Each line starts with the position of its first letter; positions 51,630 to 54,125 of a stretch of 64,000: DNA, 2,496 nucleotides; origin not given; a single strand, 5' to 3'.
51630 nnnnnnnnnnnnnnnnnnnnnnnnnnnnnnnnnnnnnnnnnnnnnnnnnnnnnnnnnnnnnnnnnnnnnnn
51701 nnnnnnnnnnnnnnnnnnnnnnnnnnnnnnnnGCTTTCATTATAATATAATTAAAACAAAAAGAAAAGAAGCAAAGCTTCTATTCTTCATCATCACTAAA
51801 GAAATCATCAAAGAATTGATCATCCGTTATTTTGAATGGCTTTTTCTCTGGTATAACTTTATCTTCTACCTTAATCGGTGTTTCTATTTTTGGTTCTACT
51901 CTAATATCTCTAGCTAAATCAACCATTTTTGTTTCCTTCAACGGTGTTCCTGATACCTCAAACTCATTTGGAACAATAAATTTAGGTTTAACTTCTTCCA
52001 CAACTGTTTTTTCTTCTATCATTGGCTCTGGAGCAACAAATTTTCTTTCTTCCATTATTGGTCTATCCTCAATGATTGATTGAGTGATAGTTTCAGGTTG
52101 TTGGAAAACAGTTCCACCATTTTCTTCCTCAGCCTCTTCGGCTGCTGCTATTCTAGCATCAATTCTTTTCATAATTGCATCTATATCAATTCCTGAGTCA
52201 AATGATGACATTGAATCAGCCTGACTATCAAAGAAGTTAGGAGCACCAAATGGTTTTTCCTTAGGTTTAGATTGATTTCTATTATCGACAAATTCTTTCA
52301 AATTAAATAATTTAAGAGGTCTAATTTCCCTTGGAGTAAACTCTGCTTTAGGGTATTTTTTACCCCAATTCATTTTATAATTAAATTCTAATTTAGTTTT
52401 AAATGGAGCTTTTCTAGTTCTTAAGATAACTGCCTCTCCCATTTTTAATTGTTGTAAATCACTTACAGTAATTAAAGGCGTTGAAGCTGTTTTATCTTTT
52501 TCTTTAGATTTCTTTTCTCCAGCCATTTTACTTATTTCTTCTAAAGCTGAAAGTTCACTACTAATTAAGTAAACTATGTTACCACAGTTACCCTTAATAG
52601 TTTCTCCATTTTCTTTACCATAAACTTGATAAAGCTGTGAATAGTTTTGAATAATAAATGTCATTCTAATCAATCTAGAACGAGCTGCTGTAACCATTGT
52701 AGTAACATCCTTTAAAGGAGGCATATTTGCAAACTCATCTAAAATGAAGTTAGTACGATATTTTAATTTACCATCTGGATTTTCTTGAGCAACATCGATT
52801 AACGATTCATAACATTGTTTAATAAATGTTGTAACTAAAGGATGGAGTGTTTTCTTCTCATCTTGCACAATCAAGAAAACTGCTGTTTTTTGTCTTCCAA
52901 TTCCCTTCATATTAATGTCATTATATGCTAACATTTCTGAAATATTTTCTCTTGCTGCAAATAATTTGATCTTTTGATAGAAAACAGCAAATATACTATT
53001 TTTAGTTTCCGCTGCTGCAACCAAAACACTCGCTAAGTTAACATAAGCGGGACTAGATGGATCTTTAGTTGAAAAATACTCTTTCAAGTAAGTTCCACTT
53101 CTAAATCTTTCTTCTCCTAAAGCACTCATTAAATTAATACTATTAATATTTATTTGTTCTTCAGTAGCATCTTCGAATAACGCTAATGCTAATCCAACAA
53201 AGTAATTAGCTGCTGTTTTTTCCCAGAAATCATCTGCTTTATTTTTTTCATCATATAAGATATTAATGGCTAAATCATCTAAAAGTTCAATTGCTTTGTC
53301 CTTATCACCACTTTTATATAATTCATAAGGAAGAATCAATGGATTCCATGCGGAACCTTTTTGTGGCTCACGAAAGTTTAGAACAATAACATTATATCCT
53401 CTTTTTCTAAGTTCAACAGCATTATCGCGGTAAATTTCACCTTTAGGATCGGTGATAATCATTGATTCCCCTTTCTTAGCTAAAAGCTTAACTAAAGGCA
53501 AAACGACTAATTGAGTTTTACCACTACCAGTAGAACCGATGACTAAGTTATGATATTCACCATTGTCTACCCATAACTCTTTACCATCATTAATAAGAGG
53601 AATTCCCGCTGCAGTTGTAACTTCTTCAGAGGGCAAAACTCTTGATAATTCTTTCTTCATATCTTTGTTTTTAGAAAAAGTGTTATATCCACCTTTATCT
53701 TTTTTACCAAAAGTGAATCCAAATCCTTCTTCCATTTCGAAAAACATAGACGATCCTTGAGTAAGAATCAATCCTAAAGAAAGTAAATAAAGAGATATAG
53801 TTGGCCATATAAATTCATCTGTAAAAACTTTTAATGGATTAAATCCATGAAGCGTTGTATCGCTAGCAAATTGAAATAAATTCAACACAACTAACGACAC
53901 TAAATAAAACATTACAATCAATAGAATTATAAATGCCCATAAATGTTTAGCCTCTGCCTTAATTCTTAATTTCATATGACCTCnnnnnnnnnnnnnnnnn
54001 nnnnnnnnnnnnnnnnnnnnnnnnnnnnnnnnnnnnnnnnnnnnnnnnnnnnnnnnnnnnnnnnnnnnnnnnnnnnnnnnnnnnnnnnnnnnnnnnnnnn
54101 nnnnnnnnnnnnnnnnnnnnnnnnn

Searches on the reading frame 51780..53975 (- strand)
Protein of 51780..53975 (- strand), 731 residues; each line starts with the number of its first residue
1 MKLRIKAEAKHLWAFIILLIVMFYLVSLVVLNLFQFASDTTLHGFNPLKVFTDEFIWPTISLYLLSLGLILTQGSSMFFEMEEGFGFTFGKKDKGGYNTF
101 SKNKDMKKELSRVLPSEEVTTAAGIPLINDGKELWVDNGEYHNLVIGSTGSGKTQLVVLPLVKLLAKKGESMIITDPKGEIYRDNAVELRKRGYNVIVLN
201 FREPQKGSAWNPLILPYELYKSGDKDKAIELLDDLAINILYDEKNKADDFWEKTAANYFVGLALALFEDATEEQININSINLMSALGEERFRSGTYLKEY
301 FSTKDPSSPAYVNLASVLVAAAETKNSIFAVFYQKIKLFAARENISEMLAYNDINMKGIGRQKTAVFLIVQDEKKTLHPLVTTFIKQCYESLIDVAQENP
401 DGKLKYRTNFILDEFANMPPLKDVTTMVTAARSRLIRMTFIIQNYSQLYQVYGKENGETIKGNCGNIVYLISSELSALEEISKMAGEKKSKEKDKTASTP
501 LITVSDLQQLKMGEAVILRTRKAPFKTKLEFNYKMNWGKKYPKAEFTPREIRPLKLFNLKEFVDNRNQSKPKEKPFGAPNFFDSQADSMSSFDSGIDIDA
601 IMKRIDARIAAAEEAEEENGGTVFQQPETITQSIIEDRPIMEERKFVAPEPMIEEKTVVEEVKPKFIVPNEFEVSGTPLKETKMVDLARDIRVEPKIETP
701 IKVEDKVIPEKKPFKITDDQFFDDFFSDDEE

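Call 24: search_protein_families(library=pfam, proteins=[window:51780-53975:-], max_evalue=0.001)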
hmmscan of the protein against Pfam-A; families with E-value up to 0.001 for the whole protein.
window:51780-53975:- (731 aa): 6 families
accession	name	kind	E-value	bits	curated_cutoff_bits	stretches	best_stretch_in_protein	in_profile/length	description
PF02534.20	T4SS-DNA_transf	-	3.4e-51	175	20.1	1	116-497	30-394/468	Type IV secretory system Conjugative DNA transfer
PF10412.15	TrwB_AAD_bind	-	2.7e-23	83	20.5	1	139-499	14-337/387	Type IV secretion-system coupling protein DNA-binding domain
PF12696.13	TraG-D_C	-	4.3e-22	78.8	22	1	408-498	2-92/126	TraM recognition site of TraD and TraG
PF01935.23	DUF87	-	4.3e-07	30.7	23.2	1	142-185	25-68/220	Helicase HerA, central domain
PF00270.35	DEAD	-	6.1e-05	23.3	26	1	142-195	16-71/167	DEAD/DEAH box helicase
PF12846.13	AAA_10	-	0.00086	18.9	27.5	0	142-247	23-120/362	AAA-like domain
